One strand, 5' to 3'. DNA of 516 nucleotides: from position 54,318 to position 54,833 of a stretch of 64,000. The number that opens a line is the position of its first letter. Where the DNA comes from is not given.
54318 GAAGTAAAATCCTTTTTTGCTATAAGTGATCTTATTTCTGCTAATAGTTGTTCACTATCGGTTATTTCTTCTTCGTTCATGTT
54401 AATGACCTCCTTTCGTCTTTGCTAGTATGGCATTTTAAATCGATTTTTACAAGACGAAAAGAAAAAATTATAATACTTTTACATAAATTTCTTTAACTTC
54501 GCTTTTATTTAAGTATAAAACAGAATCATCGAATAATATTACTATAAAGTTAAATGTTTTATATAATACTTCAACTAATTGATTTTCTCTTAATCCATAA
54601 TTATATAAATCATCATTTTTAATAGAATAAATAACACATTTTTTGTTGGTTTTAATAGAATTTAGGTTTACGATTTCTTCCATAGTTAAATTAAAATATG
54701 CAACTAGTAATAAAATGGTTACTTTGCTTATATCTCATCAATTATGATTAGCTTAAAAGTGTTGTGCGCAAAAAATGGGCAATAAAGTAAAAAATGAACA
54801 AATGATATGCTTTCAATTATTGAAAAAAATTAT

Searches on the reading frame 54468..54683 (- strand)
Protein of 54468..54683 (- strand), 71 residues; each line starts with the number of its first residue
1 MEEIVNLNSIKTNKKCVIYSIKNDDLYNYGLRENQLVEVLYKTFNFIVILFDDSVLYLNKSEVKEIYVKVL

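Call 92: search_protein_families(library=pfam, proteins=[window:54468-54683:-], max_evalue=0.001)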
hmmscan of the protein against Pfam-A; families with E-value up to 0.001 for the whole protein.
window:54468-54683:- (71 aa): 1 family
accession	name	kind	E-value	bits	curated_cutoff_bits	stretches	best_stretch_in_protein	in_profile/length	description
PF04023.20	FeoA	-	0.00013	22.4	23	1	5-69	1-73/74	FeoA domain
